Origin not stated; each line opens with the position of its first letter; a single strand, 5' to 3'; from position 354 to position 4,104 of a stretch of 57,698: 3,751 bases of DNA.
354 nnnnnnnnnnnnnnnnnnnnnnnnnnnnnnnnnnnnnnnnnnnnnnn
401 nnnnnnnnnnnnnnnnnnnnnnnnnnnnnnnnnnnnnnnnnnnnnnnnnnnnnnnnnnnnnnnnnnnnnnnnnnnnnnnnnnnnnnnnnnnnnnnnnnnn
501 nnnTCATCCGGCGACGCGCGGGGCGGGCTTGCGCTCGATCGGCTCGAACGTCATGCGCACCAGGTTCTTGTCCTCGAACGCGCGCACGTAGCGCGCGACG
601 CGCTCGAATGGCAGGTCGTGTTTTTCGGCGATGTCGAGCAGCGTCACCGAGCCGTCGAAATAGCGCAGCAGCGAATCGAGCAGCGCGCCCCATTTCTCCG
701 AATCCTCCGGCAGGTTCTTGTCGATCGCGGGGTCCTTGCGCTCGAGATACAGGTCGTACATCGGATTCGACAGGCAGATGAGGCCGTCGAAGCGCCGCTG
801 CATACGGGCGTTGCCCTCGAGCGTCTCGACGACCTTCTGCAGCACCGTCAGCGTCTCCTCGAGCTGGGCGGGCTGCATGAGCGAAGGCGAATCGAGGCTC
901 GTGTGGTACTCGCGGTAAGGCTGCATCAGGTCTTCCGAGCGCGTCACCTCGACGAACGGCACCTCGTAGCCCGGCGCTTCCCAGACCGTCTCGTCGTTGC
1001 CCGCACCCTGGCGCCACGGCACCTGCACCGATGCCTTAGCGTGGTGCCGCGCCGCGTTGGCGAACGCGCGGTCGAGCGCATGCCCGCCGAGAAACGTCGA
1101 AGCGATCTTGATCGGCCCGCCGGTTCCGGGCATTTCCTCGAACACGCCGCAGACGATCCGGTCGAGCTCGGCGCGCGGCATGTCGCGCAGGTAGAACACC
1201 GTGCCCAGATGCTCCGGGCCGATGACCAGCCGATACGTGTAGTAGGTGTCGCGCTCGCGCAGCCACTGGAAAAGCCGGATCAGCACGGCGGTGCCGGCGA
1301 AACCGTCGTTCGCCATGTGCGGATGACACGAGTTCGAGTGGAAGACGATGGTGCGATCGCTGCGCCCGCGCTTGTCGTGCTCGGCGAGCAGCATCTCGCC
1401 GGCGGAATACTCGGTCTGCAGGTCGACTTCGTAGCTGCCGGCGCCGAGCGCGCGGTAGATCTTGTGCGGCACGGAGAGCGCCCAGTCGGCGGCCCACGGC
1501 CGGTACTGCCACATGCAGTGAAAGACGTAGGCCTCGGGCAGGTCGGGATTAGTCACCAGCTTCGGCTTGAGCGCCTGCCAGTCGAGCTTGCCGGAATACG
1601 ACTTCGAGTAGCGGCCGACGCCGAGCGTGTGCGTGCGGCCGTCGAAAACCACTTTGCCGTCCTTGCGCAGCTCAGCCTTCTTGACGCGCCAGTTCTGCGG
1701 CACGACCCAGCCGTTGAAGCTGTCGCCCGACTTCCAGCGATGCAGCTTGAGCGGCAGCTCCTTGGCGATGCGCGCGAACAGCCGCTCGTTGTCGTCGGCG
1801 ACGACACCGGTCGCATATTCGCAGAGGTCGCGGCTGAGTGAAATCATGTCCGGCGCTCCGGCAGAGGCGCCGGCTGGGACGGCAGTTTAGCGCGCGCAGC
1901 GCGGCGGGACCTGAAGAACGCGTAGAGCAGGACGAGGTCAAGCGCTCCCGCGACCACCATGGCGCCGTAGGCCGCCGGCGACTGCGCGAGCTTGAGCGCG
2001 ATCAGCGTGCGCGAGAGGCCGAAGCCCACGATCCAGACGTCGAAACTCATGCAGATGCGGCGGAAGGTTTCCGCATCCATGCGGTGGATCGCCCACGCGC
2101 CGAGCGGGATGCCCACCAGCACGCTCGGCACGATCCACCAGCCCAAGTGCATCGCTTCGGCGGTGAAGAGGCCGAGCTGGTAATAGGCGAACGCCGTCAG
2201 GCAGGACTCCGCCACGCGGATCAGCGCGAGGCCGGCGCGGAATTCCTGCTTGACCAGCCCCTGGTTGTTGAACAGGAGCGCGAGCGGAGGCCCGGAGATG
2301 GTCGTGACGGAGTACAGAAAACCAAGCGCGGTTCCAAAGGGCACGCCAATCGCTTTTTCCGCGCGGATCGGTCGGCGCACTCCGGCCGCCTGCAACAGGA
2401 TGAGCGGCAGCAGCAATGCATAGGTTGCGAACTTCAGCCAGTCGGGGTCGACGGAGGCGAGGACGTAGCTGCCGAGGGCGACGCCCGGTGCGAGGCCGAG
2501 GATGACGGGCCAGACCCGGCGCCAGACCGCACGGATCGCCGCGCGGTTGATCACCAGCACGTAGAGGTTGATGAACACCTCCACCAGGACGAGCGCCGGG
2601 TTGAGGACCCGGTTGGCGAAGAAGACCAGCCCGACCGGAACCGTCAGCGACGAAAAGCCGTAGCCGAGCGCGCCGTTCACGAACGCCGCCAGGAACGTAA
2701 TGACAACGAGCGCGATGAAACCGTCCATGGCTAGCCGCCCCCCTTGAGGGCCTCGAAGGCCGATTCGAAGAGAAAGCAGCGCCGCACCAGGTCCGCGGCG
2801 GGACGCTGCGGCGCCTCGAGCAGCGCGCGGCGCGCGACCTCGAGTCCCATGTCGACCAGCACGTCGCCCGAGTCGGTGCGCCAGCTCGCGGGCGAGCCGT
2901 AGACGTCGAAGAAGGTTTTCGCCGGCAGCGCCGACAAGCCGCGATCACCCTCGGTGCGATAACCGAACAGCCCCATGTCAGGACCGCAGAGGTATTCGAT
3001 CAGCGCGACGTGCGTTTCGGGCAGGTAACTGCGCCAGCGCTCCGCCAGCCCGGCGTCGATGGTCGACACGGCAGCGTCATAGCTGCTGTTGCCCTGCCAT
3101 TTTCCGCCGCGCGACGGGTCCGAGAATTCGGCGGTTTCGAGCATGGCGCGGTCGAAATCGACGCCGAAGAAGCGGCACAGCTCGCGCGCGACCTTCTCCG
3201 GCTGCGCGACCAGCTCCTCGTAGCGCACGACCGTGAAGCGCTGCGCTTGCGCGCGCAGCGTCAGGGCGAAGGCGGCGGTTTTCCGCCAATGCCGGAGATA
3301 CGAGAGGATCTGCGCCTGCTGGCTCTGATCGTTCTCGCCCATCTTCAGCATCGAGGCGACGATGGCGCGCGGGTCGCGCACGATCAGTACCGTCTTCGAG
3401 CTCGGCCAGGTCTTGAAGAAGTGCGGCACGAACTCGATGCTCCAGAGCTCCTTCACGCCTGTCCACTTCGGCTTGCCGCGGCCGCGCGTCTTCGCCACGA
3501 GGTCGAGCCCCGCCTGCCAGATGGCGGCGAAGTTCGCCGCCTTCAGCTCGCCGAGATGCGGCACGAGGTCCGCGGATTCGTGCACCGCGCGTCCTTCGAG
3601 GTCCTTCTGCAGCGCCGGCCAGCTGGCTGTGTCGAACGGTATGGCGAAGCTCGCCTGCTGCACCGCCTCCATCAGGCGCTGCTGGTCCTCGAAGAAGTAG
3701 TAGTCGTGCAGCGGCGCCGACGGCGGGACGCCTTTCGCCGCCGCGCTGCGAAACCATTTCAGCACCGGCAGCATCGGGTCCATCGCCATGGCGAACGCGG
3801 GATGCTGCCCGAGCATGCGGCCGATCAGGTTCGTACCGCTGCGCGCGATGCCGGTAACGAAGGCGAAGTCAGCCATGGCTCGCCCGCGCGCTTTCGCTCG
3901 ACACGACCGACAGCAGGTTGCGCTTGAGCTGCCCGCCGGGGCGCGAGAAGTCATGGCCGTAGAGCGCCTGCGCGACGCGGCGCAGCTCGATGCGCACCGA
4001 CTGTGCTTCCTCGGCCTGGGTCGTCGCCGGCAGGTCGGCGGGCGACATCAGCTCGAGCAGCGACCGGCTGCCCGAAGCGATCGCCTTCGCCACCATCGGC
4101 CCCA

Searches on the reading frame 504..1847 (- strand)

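Call 10: search_protein_families(library=pfam, proteins=[window:504-1847:-])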
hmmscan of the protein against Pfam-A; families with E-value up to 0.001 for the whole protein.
window:504-1847:- (447 aa): 3 families
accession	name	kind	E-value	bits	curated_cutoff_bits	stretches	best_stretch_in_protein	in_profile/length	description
PF16254.10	DUF4910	-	1.5e-44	152.1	26.6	1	7-346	6-247/247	Domain of unknown function (DUF4910)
PF09940.16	DUF2172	-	4.5e-13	49.8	27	1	52-145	1-91/92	Domain of unknown function (DUF2172)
PF16221.11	HTH_47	-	8.6e-06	25.7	27.1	1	389-431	36-77/78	winged helix-turn-helix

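Call 31: search_protein_families(library=ncbifam, proteins=[window:504-1847:-], max_evalue=0.00001)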
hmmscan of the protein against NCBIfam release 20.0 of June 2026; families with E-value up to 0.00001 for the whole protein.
window:504-1847:- (447 aa): 0 families

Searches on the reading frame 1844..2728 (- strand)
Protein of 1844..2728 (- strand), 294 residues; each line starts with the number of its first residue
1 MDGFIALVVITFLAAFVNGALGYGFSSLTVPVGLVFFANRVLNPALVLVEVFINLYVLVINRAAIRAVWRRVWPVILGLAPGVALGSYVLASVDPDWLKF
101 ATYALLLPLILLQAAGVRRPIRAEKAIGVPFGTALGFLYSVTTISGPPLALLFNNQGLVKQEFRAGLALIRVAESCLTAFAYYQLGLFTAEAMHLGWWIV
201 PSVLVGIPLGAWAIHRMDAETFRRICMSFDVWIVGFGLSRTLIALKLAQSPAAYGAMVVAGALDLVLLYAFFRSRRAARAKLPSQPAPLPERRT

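Call 10: search_protein_families(library=pfam, proteins=[window:1844-2728:-])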
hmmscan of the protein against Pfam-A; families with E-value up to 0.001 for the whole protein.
window:1844-2728:- (294 aa): 1 family
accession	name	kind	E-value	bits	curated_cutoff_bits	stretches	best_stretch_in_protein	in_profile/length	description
PF01925.25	TauE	-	9.2e-27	94.7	32.6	1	8-229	2-229/237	Sulfite exporter TauE/SafE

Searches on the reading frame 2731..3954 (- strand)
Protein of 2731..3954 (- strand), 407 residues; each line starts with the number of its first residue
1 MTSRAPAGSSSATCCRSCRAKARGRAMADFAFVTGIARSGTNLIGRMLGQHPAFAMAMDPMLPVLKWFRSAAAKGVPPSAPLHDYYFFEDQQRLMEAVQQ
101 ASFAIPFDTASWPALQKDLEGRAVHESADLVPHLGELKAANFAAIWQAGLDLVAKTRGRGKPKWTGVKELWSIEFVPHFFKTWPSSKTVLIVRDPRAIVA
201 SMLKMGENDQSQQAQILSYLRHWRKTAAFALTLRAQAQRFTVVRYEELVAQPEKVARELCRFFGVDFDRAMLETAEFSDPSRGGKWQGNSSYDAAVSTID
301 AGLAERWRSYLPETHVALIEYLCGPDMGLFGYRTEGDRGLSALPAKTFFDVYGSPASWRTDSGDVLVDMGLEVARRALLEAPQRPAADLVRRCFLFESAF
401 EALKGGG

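Call 10: search_protein_families(library=pfam, proteins=[window:2731-3954:-])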
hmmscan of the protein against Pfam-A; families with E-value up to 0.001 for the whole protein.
window:2731-3954:- (407 aa): 3 families
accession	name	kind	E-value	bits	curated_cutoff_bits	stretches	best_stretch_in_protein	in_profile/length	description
PF13469.12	Sulfotransfer_3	-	9.8e-26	91.8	27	1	32-268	3-215/216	Sulfotransferase family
PF00685.33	Sulfotransfer_1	-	3.3e-12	46.8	22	1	184-330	89-254/255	Sulfotransferase domain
PF17784.7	Sulfotransfer_4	-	0.00084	19.7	22.8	0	166-240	71-147/215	Sulfotransferase domain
